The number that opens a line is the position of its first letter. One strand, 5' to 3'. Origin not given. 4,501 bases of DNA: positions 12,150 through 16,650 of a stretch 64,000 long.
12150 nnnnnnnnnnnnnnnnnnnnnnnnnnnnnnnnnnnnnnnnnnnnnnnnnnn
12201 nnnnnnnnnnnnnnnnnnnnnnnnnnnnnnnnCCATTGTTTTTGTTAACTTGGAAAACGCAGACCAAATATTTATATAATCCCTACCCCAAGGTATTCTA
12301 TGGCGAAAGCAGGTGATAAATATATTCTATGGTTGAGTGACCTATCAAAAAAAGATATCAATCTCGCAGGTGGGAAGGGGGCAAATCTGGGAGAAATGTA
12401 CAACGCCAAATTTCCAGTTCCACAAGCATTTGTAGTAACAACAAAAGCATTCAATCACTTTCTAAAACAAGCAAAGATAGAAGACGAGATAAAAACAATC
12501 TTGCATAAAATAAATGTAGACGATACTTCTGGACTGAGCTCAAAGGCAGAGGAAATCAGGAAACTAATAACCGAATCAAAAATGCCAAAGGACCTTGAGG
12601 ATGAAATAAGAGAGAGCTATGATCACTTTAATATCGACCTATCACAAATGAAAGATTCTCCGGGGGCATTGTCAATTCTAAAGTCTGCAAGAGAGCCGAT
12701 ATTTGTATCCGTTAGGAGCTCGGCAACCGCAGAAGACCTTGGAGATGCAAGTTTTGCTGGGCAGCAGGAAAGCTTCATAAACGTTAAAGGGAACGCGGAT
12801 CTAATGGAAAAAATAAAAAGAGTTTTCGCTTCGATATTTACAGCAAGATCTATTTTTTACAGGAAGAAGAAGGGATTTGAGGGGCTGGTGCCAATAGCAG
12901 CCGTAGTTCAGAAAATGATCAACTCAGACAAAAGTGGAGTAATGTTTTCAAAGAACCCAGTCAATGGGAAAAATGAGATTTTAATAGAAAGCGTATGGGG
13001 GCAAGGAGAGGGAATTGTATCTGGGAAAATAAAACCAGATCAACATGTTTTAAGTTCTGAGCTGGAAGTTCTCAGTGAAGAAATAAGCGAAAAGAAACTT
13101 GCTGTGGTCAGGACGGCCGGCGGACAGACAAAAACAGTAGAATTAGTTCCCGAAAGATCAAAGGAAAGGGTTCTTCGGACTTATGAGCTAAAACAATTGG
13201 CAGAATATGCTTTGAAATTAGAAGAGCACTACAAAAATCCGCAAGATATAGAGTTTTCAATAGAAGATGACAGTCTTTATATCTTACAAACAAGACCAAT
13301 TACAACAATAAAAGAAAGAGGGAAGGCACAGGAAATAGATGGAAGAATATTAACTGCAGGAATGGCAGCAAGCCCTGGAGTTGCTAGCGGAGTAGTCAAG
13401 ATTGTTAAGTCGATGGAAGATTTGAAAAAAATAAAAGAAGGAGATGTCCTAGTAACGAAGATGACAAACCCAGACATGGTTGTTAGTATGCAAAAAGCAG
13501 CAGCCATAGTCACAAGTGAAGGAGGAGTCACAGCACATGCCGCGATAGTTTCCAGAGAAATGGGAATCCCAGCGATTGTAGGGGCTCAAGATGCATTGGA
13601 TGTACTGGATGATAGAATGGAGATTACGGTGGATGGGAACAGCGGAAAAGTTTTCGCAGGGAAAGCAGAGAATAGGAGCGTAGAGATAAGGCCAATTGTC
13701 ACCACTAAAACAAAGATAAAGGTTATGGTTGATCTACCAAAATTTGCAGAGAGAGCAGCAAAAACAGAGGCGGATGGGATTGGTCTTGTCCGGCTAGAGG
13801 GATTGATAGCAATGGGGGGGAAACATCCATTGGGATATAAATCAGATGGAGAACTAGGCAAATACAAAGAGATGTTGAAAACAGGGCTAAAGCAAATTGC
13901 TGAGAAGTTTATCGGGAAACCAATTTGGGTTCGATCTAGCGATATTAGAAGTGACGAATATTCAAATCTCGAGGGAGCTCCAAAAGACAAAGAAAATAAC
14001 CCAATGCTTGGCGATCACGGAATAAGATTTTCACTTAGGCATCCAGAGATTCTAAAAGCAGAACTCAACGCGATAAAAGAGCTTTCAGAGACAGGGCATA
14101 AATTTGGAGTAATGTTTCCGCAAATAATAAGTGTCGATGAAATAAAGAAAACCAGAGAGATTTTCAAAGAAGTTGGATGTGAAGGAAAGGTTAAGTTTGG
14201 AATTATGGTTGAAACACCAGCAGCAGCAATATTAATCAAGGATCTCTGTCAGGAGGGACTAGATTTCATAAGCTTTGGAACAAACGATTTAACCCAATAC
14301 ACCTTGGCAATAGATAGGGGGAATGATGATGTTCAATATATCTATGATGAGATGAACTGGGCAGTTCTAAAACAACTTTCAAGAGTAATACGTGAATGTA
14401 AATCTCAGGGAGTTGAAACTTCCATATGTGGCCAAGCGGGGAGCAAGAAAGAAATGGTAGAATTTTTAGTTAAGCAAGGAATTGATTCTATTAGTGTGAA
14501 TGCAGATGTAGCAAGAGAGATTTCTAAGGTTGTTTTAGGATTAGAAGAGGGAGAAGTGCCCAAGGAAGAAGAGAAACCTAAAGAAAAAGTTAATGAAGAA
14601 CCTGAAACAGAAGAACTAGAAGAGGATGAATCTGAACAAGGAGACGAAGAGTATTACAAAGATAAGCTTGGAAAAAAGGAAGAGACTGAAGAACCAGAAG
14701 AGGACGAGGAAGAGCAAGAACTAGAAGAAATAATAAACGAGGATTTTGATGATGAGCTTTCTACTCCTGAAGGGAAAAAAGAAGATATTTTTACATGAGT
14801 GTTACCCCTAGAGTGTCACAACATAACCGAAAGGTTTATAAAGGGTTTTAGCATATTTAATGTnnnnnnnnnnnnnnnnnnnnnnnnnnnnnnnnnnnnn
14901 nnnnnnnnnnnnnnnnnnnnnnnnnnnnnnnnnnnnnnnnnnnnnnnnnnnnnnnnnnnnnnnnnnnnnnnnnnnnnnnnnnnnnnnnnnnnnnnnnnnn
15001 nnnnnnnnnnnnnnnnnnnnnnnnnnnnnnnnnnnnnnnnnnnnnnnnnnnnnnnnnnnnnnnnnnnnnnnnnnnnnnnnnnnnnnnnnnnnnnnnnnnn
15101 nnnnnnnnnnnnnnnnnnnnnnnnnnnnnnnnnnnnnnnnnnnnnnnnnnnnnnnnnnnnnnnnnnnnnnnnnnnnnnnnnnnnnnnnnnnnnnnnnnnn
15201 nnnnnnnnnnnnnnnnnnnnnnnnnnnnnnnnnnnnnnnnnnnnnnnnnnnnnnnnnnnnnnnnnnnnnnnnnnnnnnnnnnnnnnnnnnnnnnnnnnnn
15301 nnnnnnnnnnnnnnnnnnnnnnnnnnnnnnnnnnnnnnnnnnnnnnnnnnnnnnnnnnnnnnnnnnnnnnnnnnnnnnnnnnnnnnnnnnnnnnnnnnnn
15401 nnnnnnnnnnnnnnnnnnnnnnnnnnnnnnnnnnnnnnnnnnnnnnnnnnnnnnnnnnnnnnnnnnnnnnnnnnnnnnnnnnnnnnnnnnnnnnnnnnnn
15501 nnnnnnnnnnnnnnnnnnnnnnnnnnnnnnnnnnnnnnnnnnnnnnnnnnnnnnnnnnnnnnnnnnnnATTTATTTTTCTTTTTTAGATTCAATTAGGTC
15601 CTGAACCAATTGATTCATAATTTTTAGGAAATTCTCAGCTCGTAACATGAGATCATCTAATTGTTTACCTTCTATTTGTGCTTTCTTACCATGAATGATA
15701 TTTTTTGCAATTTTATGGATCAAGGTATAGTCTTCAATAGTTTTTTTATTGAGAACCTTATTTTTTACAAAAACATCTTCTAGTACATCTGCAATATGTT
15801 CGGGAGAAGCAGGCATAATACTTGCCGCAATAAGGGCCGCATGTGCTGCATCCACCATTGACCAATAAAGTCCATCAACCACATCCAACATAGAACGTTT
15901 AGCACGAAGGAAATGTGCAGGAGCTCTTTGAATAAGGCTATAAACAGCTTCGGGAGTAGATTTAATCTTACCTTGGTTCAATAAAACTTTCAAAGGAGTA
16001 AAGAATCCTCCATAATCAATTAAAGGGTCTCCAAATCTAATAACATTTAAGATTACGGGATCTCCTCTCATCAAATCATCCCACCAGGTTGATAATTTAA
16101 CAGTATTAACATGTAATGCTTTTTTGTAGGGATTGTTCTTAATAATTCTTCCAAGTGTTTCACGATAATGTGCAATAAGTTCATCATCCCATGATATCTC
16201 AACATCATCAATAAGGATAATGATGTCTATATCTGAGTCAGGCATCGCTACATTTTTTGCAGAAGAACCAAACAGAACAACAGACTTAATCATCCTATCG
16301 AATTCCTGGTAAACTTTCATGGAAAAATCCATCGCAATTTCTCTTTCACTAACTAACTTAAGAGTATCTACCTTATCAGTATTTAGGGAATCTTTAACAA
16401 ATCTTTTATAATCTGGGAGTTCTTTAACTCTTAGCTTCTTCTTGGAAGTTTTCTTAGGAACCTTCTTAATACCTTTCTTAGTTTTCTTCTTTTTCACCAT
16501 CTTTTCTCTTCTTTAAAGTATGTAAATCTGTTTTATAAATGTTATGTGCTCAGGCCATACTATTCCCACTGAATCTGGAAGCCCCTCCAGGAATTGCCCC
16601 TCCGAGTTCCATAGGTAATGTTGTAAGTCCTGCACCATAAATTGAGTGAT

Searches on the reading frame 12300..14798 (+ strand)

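Call 32: search_protein_families(library=pfam, proteins=[window:12300-14798:+], max_evalue=0.001)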
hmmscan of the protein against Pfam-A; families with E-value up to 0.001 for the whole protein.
window:12300-14798:+ (832 aa): 3 families
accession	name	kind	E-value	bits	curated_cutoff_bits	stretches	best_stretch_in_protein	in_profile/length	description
PF01326.24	PPDK_N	-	5.3e-103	345.2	27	1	21-345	2-320/328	Pyruvate phosphate dikinase, AMP/ATP-binding domain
PF02896.24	PEP-utilizers_C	-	2.2e-73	247.4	22.8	1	462-741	9-284/293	PEP-utilising enzyme, PEP-binding domain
PF00391.29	PEP-utilizers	-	1.2e-26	92.6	23.1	1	378-449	1-72/72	PEP-utilising enzyme, mobile domain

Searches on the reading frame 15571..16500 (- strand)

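Call 33: search_protein_families(library=pfam, proteins=[window:15571-16500:-], max_evalue=0.001)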
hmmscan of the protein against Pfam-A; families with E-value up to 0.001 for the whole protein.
window:15571-16500:- (309 aa): 3 families
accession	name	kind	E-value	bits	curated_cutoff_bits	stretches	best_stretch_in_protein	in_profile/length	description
PF01909.29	NTP_transf_2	-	8.5e-09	36.1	21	1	69-131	13-69/93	Nucleotidyltransferase domain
PF18765.7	Polbeta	-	1.9e-07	31.5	26.9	1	69-107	11-48/93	Polymerase beta, Nucleotidyltransferase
PF22600.2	MTPAP-like_central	-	0.00092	19.7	27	0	63-102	33-70/139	Poly(A) RNA polymerase, mitochondrial-like, central palm domain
